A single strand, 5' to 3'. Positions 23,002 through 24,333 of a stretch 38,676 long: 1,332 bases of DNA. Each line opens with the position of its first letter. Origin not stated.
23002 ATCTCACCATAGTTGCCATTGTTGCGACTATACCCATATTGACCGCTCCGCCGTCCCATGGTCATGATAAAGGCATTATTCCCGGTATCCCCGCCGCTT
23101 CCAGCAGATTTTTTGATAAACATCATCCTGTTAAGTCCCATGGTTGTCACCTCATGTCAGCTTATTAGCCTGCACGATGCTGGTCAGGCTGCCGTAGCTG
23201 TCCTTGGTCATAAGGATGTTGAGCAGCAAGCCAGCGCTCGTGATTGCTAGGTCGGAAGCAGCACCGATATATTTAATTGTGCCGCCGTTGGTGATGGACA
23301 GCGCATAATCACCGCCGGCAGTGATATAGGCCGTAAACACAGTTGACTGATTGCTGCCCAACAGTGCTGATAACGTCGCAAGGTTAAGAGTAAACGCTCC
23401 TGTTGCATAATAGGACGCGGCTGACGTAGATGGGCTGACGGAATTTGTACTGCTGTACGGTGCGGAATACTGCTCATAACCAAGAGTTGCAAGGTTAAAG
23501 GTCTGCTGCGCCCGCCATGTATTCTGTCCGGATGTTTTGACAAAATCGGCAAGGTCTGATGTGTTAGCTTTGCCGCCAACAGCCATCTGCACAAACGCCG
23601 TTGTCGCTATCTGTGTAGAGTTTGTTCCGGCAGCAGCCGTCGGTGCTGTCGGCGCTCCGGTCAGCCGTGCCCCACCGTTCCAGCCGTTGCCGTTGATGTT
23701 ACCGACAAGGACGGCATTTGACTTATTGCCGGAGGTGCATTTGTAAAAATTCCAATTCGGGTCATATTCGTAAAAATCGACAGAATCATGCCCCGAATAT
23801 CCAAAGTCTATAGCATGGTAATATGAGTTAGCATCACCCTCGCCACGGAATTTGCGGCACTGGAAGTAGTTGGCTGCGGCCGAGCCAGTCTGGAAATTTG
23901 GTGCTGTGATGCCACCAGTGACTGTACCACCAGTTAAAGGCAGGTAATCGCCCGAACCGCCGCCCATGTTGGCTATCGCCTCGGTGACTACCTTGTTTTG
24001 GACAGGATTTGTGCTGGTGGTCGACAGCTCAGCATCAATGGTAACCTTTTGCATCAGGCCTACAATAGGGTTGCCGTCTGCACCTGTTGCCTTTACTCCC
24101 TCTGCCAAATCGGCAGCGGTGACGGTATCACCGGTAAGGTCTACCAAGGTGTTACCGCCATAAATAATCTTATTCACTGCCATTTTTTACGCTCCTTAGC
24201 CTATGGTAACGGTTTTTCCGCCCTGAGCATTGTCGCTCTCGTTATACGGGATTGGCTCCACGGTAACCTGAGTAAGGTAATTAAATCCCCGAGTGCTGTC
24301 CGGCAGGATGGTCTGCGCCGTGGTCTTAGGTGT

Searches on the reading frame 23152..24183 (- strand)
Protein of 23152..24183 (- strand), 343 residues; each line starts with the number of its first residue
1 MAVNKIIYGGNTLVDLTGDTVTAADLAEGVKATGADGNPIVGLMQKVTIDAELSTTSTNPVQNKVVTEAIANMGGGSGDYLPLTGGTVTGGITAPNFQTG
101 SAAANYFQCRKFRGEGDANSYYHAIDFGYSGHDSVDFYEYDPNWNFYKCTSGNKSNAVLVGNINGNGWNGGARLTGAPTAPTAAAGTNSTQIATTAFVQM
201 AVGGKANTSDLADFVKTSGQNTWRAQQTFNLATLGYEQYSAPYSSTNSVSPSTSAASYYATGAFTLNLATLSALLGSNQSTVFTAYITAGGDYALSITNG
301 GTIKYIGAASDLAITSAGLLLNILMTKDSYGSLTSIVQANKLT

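Call 41: find_encoding_contigs(protein=window:23152-24183:-, flank=4500, max_places=10)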
Protein window:23152-24183:- (343 aa): 5 contigs read that carry it; 3 places shown.
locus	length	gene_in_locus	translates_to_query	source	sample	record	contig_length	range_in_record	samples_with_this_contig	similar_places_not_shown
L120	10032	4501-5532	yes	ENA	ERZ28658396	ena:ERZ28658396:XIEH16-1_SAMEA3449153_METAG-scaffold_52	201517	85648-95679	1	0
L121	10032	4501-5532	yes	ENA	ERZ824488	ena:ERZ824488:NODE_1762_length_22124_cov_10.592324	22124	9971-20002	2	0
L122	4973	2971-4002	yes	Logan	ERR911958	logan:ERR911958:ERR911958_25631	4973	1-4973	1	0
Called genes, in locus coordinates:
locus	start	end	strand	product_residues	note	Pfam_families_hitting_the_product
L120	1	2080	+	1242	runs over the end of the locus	PF13550:Phage-tail_3, PF23666:Rcc01698_C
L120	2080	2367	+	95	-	-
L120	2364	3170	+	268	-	-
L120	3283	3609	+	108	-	-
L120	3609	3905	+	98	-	-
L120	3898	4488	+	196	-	-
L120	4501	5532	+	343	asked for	-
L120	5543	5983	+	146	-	-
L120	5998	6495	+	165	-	PF14301:DUF4376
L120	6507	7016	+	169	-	PF05105:Phage_holin_4_1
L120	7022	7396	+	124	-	PF08291:Peptidase_M15_3, PF05951:Peptidase_M15_2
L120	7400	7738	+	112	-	-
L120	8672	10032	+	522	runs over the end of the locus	-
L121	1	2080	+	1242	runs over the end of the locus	PF13550:Phage-tail_3, PF23666:Rcc01698_C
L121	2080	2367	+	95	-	-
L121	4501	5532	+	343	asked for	-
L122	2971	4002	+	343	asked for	-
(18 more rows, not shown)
